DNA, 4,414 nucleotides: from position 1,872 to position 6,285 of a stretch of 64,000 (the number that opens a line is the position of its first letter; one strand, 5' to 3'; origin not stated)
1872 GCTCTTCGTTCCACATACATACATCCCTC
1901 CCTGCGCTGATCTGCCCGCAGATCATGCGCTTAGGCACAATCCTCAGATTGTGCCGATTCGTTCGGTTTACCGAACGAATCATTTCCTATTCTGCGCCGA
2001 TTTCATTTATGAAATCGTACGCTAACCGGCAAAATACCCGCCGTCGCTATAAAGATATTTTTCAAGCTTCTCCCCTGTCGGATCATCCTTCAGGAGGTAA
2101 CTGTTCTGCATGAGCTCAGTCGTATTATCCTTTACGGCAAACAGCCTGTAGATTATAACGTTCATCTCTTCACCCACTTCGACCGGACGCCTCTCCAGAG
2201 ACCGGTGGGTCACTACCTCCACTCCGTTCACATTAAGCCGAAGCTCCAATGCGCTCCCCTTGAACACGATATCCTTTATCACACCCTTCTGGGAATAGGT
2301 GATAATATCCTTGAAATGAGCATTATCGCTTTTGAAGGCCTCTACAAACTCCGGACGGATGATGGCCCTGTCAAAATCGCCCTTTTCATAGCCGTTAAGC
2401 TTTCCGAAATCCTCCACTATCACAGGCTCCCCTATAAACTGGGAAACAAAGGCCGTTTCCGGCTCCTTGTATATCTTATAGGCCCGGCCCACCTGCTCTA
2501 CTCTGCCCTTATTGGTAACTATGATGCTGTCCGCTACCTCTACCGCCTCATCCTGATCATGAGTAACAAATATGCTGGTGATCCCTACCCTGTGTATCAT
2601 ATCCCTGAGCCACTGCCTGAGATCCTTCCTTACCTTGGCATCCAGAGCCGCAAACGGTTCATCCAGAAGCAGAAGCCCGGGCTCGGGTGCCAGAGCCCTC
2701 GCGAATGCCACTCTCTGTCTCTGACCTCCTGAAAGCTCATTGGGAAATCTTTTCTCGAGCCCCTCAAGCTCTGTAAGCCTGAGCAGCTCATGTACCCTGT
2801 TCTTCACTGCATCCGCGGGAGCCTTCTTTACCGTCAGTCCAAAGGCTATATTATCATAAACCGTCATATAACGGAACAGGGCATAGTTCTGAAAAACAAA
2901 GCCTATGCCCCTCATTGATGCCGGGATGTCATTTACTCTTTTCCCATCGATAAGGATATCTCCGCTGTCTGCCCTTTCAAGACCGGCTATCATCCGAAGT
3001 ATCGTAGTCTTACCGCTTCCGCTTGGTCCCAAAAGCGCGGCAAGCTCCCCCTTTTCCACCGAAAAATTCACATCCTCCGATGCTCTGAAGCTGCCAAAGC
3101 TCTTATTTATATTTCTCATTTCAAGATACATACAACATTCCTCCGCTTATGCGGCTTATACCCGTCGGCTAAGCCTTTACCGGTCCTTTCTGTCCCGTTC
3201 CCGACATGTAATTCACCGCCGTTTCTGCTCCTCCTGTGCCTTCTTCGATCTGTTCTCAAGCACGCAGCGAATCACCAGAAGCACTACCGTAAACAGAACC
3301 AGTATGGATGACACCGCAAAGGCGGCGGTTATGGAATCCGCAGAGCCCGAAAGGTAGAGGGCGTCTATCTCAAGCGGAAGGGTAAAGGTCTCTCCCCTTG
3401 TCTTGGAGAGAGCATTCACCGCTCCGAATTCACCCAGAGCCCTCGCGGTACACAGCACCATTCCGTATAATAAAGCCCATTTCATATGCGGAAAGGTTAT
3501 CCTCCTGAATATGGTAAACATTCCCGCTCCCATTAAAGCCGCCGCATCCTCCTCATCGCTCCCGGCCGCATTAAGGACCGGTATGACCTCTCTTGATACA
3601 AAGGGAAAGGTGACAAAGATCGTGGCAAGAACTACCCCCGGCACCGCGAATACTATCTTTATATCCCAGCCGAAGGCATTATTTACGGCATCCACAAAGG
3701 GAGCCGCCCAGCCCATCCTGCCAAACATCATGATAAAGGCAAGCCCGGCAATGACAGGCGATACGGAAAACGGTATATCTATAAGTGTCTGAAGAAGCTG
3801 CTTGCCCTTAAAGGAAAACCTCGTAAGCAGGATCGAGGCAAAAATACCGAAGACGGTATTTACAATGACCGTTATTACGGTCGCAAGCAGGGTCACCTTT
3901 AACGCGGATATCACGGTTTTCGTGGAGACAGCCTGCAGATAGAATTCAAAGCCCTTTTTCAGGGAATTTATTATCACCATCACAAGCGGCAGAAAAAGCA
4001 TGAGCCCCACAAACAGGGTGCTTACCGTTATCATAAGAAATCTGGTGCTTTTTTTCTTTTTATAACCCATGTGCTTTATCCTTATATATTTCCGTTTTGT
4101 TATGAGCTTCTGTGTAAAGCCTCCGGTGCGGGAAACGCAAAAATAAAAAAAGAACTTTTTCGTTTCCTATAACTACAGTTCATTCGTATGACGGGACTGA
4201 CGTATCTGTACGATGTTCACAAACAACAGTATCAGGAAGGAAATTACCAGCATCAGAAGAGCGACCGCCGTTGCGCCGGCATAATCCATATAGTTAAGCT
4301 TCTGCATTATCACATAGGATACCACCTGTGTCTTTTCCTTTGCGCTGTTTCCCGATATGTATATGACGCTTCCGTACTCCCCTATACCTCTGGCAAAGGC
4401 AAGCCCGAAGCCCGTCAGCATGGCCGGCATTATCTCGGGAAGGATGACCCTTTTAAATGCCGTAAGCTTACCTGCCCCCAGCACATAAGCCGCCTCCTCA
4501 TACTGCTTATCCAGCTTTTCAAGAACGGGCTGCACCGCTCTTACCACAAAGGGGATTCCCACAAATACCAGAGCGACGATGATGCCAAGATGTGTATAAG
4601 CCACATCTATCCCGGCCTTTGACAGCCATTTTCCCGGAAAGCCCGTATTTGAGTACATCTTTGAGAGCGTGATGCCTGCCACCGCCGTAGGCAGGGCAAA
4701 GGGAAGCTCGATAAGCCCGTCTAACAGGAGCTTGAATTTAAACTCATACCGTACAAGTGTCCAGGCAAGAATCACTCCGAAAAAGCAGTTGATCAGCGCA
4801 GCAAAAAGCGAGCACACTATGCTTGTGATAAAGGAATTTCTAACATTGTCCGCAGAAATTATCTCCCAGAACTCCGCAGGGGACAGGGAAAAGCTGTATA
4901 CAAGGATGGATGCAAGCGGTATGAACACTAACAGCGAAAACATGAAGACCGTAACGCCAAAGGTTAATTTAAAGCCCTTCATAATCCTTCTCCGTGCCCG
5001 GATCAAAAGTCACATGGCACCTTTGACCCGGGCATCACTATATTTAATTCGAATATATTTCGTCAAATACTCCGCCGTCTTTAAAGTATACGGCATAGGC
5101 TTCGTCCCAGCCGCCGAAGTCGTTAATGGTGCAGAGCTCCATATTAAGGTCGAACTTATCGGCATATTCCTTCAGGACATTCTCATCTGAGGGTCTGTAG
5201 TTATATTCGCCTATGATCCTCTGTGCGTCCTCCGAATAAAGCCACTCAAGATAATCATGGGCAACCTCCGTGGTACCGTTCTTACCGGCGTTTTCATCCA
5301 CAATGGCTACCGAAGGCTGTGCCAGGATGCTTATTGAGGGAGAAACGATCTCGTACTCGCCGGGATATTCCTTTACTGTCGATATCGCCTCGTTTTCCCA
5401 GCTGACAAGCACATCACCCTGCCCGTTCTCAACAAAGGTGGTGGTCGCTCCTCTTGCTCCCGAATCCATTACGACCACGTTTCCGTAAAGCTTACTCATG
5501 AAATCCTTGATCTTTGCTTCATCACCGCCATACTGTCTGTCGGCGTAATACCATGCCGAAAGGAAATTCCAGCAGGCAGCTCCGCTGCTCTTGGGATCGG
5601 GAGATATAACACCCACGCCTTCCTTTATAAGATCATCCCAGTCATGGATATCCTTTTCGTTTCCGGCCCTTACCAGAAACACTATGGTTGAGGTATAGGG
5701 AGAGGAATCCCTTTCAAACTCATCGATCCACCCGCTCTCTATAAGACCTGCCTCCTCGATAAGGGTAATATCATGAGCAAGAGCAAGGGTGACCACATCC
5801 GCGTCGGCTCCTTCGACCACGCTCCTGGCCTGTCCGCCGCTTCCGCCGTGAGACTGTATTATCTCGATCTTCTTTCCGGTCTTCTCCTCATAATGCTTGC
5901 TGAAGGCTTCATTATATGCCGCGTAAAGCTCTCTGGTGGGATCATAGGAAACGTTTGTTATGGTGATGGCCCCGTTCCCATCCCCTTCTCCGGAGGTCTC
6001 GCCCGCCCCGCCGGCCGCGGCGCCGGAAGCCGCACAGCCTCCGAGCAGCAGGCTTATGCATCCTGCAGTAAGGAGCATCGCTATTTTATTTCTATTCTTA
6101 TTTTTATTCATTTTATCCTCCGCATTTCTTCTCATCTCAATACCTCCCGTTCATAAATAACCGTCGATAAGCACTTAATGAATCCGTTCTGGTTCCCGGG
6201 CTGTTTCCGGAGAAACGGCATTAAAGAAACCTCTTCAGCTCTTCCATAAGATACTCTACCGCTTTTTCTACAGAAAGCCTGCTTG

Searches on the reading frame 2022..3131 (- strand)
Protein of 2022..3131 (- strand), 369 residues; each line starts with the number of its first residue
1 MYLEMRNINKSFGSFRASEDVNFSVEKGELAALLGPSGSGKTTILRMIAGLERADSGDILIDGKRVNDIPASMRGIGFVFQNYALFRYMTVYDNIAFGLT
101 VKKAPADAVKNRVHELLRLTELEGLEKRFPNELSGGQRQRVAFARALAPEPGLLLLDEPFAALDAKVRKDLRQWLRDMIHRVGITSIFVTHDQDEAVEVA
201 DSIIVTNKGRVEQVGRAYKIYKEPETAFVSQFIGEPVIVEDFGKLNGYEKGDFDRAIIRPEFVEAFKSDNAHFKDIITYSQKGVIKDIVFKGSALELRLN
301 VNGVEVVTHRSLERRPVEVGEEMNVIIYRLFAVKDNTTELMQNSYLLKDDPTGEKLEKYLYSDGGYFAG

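Call 59: search_protein_families(library=ncbifam, proteins=[window:2022-3131:-], max_evalue=1e-8)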
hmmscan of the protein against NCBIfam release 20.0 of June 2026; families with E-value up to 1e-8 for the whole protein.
window:2022-3131:- (369 aa): 178 families (the best 25 are shown)
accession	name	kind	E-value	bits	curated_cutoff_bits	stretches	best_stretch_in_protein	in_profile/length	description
TIGR00968.1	3a0106s01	subfamily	6.7e-103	343.3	342.75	1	4-235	2-233/237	sulfate ABC transporter ATP-binding protein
TIGR03265.1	PhnT2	equivalog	7.2e-99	331.3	457.7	1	2-305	4-316/353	putative 2-aminoethylphosphonate ABC transporter ATP-binding protein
NF043075.1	MMSYN1_0197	equivalog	2.3e-91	306.3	550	1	3-312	3-319/341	spermidine/putrescine ABC transporter ATP-binding protein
NF008105.0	PRK10851.1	equivalog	3.7e-91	305.5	502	1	1-235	1-239/362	sulfate/thiosulfate ABC transporter ATP-binding protein CysA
NF006987.0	PRK09452.1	equivalog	9.9e-90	300.9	482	1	3-238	18-253/378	spermidine/putrescine ABC transporter ATP-binding protein PotA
TIGR01187.1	potA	subfamily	9.6e-86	287.8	355.6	1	33-239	1-207/325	polyamine ABC transporter ATP-binding protein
NF008653.0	PRK11650.1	subfamily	2.3e-84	283.5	432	1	3-238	4-240/357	sn-glycerol-3-phosphate ABC transporter ATP-binding protein UgpC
NF008513.0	PRK11432.1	equivalog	4.5e-82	275.8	496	1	2-322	6-334/351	ferric ABC transporter ATP-binding protein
NF040933.2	ABC_arch_GlcV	equivalog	6.1e-77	258.9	450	1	4-241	4-250/357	glucose ABC transporter ATP-binding protein GlcV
NF008621.0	PRK11607.1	equivalog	6.3e-76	255.6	613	1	3-240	20-257/377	putrescine ABC transporter ATP-binding subunit PotG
NF040840.2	tungstate_WtpC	equivalog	9.4e-76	255.3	440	1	3-244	2-242/347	tungstate ABC transporter ATP-binding protein WtpC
NF008233.0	PRK11000.1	equivalog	1.3e-74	251.3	568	1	4-237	5-238/369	maltose/maltodextrin ABC transporter ATP-binding protein MalK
TIGR03258.1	PhnT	equivalog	2.9e-67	227.2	499.15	1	17-239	23-246/359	2-aminoethylphosphonate ABC transport system ATP-binding subunit PhnT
TIGR01186.1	proV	subfamily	1.5e-65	221.7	326.6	1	12-239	3-236/363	betaine/proline/choline family ABC transporter ATP-binding protein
NF040729.1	ABC_ATP_SaoA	equivalog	4.1e-59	200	360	1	4-210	3-212/248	ABC transporter ATP-binding protein SaoA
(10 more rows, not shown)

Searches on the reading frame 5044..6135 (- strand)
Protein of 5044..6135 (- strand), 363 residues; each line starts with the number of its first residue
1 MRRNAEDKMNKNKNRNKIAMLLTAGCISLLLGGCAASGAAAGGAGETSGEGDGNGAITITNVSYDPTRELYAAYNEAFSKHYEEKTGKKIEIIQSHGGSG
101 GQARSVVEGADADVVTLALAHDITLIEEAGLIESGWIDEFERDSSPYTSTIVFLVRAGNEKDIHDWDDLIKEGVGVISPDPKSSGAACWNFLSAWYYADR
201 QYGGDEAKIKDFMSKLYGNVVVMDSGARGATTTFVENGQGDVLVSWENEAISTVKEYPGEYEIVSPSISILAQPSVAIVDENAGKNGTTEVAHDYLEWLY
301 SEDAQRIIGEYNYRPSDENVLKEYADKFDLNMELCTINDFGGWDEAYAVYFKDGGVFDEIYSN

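Call 25: search_protein_families(library=pfam, proteins=[window:5044-6135:-], max_evalue=0.001)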
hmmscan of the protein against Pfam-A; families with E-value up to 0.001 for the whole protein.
window:5044-6135:- (363 aa): 3 families
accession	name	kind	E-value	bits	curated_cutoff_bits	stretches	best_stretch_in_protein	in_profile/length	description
PF13531.11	SBP_bac_11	-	4e-35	122.1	25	1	70-313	9-226/227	Bacterial extracellular solute-binding protein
PF01547.30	SBP_bac_1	-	1.4e-13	51.9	26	1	67-305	4-306/307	Bacterial extracellular solute-binding protein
PF13343.11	SBP_bac_6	-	0.0001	22.3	24.6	1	165-325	82-221/245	Bacterial extracellular solute-binding protein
